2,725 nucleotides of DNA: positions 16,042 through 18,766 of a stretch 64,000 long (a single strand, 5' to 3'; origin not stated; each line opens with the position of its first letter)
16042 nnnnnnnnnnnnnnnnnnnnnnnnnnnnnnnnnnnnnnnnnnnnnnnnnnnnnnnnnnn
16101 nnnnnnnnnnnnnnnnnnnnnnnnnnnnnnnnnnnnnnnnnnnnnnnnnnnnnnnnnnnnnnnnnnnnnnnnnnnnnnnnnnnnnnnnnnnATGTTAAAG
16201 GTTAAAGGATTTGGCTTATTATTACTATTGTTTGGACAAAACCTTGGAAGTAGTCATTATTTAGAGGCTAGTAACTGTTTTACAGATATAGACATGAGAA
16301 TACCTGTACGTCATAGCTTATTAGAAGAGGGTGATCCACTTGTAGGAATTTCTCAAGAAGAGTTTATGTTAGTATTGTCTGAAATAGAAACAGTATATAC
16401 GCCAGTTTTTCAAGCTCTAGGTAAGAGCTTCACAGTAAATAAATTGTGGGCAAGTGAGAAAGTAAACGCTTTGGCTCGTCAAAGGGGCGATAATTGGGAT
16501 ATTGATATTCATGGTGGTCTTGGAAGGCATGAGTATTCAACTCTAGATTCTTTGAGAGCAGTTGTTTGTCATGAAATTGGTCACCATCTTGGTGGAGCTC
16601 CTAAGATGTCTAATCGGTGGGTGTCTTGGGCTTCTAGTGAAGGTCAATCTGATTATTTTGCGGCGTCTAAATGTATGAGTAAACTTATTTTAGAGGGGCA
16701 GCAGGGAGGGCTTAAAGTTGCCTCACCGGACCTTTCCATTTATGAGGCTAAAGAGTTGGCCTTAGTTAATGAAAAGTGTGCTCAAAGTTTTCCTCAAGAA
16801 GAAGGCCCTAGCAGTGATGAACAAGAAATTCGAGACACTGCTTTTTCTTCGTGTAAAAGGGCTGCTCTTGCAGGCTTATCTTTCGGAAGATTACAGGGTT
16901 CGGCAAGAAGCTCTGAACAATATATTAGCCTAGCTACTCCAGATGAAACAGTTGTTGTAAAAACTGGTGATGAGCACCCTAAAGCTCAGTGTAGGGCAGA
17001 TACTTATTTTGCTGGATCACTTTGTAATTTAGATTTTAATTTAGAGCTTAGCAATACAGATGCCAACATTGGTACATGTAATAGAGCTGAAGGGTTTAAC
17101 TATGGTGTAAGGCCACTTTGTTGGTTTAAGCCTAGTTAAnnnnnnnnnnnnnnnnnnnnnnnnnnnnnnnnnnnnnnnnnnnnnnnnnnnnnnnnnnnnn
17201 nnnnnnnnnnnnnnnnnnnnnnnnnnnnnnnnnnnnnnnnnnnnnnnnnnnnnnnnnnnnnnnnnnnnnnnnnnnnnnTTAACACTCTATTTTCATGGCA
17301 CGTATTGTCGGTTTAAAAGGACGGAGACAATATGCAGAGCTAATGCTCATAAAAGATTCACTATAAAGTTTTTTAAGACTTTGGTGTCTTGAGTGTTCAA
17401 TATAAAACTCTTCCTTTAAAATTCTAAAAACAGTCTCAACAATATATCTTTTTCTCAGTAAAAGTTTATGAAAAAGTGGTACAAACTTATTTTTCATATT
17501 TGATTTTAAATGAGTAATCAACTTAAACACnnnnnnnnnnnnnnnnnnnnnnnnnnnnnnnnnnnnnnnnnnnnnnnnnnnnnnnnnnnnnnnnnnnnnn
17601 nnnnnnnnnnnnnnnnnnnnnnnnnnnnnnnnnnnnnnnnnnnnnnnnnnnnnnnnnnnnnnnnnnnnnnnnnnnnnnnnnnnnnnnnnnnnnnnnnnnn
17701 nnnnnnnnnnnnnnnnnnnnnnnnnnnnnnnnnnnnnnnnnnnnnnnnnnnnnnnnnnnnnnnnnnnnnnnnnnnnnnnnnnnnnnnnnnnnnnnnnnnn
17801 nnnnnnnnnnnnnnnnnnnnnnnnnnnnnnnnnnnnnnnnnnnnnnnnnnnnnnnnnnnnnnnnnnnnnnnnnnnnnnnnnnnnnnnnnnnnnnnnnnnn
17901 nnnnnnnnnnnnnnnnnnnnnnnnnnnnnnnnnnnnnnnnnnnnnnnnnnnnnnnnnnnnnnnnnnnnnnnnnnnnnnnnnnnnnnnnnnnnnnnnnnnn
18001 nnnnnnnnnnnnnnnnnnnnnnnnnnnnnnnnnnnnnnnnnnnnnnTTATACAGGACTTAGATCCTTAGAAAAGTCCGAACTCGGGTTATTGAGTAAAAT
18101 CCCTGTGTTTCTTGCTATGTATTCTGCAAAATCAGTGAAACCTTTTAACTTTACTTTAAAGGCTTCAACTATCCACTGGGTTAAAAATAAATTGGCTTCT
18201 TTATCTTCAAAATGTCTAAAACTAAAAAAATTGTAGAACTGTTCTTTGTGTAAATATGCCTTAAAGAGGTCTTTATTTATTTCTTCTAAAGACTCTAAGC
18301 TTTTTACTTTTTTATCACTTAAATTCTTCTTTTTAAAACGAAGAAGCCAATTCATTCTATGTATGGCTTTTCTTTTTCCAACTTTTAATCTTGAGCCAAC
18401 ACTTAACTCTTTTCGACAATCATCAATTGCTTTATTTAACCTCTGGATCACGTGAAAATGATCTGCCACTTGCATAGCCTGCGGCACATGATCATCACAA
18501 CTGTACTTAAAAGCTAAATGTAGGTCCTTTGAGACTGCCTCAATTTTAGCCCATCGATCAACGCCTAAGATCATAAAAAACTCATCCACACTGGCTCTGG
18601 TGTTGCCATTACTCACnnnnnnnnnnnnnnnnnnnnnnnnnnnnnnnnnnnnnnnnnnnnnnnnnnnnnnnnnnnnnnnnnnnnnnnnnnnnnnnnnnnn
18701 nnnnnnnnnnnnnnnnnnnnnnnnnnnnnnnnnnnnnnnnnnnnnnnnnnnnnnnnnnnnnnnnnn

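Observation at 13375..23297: A ~9.8 kb IS-riddled genomic island bracketed by diverged direct repeats that duplicate the manB 3' end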

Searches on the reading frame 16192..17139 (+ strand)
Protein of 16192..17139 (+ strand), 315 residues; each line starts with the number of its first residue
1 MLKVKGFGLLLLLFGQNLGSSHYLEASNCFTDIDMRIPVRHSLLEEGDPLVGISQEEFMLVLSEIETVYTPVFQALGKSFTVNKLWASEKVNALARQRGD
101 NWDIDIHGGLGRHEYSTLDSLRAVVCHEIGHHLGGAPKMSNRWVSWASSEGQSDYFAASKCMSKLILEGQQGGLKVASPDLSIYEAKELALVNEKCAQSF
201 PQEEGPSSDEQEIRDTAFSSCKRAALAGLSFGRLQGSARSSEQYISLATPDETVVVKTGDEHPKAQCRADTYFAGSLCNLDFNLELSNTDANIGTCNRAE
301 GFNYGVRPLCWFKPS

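Call 9: search_protein_families(library=pfam, proteins=[window:16192-17139:+], max_evalue=0.01)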
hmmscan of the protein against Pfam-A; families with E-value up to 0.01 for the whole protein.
window:16192-17139:+ (315 aa): 0 families

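Call 25: find_homologous_proteins(query=window:16192-17139:+, max_evalue=0.001)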
Query window:16192-17139:+ (315 aa): 1082 proteins with E <= 0.001 among 3156 candidates; the best 120 are listed.
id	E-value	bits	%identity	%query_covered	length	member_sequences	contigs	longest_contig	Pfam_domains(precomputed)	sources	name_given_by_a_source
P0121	7.2e-212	720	100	100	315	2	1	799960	-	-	-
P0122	8.9e-180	615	87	100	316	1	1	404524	-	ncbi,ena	-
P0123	5.4e-154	530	72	100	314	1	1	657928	-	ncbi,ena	-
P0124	1.2e-146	506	67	100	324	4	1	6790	-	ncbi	-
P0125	2.0e-141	489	66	96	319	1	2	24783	-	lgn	-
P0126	1.7e-132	460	64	96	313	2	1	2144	-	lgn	-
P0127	5.5e-132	458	62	96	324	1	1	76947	-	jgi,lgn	jgi:hypothetical protein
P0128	5.0e-129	448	61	96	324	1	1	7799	-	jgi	-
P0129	5.3e-129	448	62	100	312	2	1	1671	-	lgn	-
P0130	2.5e-128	446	61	96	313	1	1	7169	-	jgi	-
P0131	2.9e-128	446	62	100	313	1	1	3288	-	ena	-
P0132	8.9e-127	441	61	96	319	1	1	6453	-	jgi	-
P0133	1.1e-116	408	58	100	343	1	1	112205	-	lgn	-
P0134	1.1e-113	398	57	100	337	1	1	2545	-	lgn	-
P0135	2.9e-104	367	55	95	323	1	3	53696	-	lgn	-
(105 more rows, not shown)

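Call 26: find_encoding_contigs(protein=P0122, flank=10000, max_places=2)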
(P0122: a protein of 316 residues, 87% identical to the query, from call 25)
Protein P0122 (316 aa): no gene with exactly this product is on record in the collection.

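Call 27: find_encoding_contigs(protein=P0123, flank=10000, max_places=2)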
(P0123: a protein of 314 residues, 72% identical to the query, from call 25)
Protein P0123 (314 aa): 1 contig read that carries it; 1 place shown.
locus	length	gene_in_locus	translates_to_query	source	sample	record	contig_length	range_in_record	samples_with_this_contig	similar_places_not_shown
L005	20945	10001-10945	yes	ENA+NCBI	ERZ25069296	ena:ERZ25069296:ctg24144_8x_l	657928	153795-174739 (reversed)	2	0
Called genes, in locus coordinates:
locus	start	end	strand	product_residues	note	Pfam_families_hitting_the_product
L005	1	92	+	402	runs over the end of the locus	PF00389:2-Hacid_dh, PF02826:2-Hacid_dh_C, PF01842:ACT (faint), PF22629:ACT_AHAS_ss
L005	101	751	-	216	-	PF10677:DUF2490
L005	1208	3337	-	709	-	PF17191:RecG_wedge, PF01336:tRNA_anti-codon, PF00270:DEAD, PF04851:ResIII, PF00176:SNF2-rel_dom (weak), PF00271:Helicase_C, PF22590:Cas3-like_C_2 (weak), PF19833:RecG_dom3_C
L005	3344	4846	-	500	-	PF01336:tRNA_anti-codon, PF00152:tRNA-synt_2, PF01409:tRNA-synt_2d (faint)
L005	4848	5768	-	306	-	PF01791:DeoC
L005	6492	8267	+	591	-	PF01648:ACPS (faint), PF14312:FG-GAP_2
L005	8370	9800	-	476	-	PF00883:Peptidase_M17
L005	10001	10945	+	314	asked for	-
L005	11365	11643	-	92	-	PF01329:Pterin_4a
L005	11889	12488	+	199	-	-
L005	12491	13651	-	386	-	PF17785:PUA_3, PF10672:Methyltrans_SAM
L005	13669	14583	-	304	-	PF00152:tRNA-synt_2, PF01409:tRNA-synt_2d (faint)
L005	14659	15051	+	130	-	-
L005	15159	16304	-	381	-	PF00691:OmpA (weak)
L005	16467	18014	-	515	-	PF22148:Fervidolysin_NPro-like (weak), PF00082:Peptidase_S8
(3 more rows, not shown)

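Call 31: search_protein_families(library=ncbifam, proteins=[window:16192-17139:+], max_evalue=0.1)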
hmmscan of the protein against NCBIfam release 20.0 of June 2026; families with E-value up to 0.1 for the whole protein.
window:16192-17139:+ (315 aa): 0 families

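Call 34: find_encoding_contigs(protein=P0124, flank=10000, max_places=2)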
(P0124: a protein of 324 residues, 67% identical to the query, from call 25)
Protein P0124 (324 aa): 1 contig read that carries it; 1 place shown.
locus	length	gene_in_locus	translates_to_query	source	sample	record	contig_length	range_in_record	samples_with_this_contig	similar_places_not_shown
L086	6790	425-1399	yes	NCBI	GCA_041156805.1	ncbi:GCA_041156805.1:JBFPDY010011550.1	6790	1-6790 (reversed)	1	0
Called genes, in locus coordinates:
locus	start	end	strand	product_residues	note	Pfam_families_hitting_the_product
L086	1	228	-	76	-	?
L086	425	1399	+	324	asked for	-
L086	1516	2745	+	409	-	PF06738:ThrE, PF12821:ThrE_2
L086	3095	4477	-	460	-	-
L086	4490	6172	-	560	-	PF00501:AMP-binding, PF13193:AMP-binding_C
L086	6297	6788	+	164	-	?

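Call 35: find_encoding_contigs(protein=P0127, flank=10000, max_places=2)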
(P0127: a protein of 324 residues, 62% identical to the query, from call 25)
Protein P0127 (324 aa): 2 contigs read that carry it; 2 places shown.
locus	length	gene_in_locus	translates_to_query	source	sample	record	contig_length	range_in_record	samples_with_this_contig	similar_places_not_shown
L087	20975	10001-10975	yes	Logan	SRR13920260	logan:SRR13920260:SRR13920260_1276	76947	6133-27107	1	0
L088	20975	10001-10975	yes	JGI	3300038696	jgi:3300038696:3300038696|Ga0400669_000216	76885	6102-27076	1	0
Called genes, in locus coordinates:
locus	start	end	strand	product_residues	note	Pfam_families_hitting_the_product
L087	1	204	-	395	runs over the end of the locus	PF02350:Epimerase_2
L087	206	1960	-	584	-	-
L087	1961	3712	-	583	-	PF10096:DUF2334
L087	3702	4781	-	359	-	PF02156:Glyco_hydro_26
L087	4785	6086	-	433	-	PF22612:GH113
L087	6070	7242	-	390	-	PF13641:Glyco_tranf_2_3, PF13632:Glyco_trans_2_3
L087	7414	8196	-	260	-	-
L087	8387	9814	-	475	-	PF00883:Peptidase_M17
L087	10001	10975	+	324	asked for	-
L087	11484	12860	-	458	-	-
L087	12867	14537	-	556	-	PF00501:AMP-binding, PF13193:AMP-binding_C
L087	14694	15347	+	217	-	-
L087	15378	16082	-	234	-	PF00300:His_Phos_1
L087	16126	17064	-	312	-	PF04055:Radical_SAM, PF16199:Radical_SAM_C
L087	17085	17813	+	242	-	PF05430:Methyltransf_30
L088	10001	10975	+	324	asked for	-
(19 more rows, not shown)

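Call 52: search_solved_structures(query=window:16192-17139:+, max_evalue=1)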
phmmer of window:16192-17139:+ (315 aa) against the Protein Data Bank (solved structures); distinct sequences matched with E-value up to 1: 1.
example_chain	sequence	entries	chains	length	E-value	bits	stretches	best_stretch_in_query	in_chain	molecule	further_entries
6ven_N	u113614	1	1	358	0.0033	20.3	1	19-123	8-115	Histone-lysine N-methyltransferase, H3 lysine-4 specific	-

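Call 64: list_cluster_members(proteins=[P0122, P0002, P0123, P0121])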
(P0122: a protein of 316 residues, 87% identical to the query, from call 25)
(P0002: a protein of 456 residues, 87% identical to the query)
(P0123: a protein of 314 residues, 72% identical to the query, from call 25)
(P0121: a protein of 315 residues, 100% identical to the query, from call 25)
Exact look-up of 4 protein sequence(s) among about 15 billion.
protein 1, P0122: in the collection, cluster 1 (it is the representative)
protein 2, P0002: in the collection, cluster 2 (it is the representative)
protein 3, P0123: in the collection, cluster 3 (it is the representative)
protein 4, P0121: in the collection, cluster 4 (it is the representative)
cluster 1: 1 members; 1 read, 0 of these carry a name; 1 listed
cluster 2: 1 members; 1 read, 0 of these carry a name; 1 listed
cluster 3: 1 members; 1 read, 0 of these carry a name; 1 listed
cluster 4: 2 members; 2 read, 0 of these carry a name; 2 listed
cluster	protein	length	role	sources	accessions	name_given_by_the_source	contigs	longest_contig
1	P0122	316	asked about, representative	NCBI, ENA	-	-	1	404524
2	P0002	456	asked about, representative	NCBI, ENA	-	-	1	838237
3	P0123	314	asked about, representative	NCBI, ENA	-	-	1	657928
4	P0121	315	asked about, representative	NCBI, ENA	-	-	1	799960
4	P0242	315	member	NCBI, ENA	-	-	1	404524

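Call 65: find_encoding_contigs(protein=P0242, flank=10000, max_places=3)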
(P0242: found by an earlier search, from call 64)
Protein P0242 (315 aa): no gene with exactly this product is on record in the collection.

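Call 77: predict_structure(alignment_id=A1)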
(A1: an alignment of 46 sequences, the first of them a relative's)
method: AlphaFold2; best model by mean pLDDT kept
length: 315 residues; sequences in the alignment: 46
mean_pLDDT: 81.3   pTM: 0.84
mean pLDDT of the five models: 81.3, 80.9, 80.5, 77.4, 76.5
residues with pLDDT >= 90: 157; 70-90: 80; 50-70: 47; < 50: 31
segments of 3 or more residues with pLDDT < 50: 1-3, 6-25
pLDDT, mean of each block of 10 residues (from residue 1): 46 45 47 72 56 92 95 96 96 92 96 93 96 74 59 93 92 77 92 95 62 80 96 84 84 75 86 96 87 86 88 63
secondary structure, 60 per line:
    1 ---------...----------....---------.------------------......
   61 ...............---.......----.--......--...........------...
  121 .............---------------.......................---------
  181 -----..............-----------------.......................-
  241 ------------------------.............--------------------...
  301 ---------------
elements in order: E23-26 H55-75 E79-85 E93-98 E101-107 H108-111 H118-133 H149-171 H186-199 H217-239 H265-277

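Call 79: fold_search(model_id=the predicted structure, library=pdb)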
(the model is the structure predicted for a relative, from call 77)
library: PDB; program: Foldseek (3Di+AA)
matches with E <= 10: 67; with E <= 0.001: 0
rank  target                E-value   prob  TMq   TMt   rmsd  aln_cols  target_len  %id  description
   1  7xyo_A                2.8e-01  0.21  0.24  0.16  18.0       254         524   13  Crystal Structure of a M61 aminopeptidase family member from Myxococcus fulvus (released 2023-06-07)
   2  3e11_A                1.1e+00  0.21  0.18  0.39   6.6       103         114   18  Crystal structure of a predicted zincin-like metalloprotease (acel_2062) from acidothermus cellulolyticus 11b at 1.80  (released 2008-08-19)
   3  7z5g_B                1.3e+00  0.12  0.17  0.17  12.5       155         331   12  human apo MATCAP (released 2022-05-11)
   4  6mdx_A                1.5e+00  0.20  0.17  0.27   8.6        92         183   13  Mechanism of protease dependent DPC repair (released 2019-04-10)
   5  5e3x                  2.1e+00  0.09  0.21  0.15   7.6       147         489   10  Crystal structure of thermostable Carboxypeptidase (FisCP) from Fervidobacterium Islandicum AW-1 (released 2016-02-10)
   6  7z5g_A                2.4e+00  0.08  0.17  0.16  12.9       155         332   12  human apo MATCAP (released 2022-05-11)
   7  7ebd_A                2.6e+00  0.03  0.10  0.15  10.4       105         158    8  Bacterial STING in complex with c-di-GMP (released 2021-09-15)
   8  3nvo_A                2.6e+00  0.03  0.14  0.16  13.4       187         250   13  The Soluble Domain Structure of the ZntB Zn2+ Efflux System (released 2011-03-23)
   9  7kp4_A                2.6e+00  0.01  0.09  0.13  20.4       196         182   12  Crystal structure of human claudin-4 in complex with Clostridium perfringens enterotoxin C-terminal domain (released 2020-12-09)
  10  5giv_A                3.1e+00  0.08  0.19  0.13   8.5       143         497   16  Crystal structure of M32 carboxypeptidase from Deinococcus radiodurans R1 (released 2017-07-12)
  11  3nvo_B                3.3e+00  0.03  0.15  0.17  13.9       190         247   13  The Soluble Domain Structure of the ZntB Zn2+ Efflux System (released 2011-03-23)
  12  4omg_A                3.7e+00  0.03  0.11  0.12  15.3       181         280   10  Crystal structure of the bacterial diterpene cyclase COTB2 (released 2014-06-04)
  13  4omh_A                3.9e+00  0.03  0.12  0.13  16.0       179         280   11  Crystal structure of the bacterial diterpene cyclase COTB2 variant F149L (released 2014-06-04)
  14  9n0s_A                3.9e+00  0.01  0.10  0.03  16.5       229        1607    8  3.47A Bornavirus L-P complex (after incubation with RNA/NTP) (state 2) (released 2025-09-10)
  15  4hso_C                4.3e+00  0.02  0.07  0.06  11.1        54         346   17  Crystal structure of S213G variant DAH7PS from Neisseria meningitidis (released 2013-09-11)
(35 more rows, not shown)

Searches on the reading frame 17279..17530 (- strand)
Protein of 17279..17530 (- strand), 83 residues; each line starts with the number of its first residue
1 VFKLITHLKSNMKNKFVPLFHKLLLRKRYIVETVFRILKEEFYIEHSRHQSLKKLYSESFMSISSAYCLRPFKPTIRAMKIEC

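Call 9: search_protein_families(library=pfam, proteins=[window:17279-17530:-], max_evalue=0.01)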
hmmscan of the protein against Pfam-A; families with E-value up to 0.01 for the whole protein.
window:17279-17530:- (83 aa): 2 families
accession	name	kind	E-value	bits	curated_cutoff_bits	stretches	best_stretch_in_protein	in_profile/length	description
PF13612.12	DDE_Tnp_1_3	-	3.2e-14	53.6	27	1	3-51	106-154/155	Transposase DDE domain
PF01609.27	DDE_Tnp_1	-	1.9e-05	25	23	1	5-62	122-194/200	Transposase DDE domain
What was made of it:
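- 17249..18089 (-): IS982-like copy A, with a dead transposase reading frame containing many stops. PF13612 on the 83-aa remnant (call 9).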

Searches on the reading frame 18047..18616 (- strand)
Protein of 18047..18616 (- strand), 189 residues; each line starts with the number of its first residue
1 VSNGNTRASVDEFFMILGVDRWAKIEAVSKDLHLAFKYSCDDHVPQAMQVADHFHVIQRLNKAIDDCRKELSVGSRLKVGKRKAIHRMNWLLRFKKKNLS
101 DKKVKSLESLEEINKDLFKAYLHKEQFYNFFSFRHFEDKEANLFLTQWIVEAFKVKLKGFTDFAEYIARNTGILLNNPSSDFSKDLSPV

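Call 9: search_protein_families(library=pfam, proteins=[window:18047-18616:-], max_evalue=0.01)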
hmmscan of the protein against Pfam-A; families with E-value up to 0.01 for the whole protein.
window:18047-18616:- (189 aa): 1 family
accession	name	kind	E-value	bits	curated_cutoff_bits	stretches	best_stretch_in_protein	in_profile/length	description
PF01610.23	DDE_Tnp_ISL3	-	1.5e-30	107.2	23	1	3-176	33-202/240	Transposase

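Call 31: search_protein_families(library=ncbifam, proteins=[window:18047-18616:-], max_evalue=0.1)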
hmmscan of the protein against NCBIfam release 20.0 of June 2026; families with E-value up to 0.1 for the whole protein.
window:18047-18616:- (189 aa): 6 families
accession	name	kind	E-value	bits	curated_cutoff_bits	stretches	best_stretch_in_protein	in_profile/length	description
NF033550.5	transpos_ISL3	equivalog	3.8e-27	95.3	180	1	3-171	157-324/370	ISL3 family transposase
NF049919.1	DesA_ISL3_tail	domain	1.8e-14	54.2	30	1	50-169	3-120/122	DesA/ISL3 alpha bundle tail domain-containing protein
NF049918.1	DesA_fam_desat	equivalog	1.3e-06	27.9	400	1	16-167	230-381/385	DesA family fatty acid desaturase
NF049917.1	ISAon1_downstr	equivalog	0.0015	17.7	250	1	8-68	94-154/327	ISAon1 family transposase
TIGR00642.1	mmCoA_mut_beta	equivalog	0.014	13.6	617.25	1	150-177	343-372/620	methylmalonyl-CoA mutase small subunit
NF007486.0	PRK10079.1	equivalog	0.023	14.4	363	1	31-80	22-72/241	phosphonate metabolism transcriptional regulator PhnF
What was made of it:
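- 18047..19174 (-): ISL3-family transposase in two ORFs, 3' end cut by IS982-like copy A. NF033550 (call 31).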
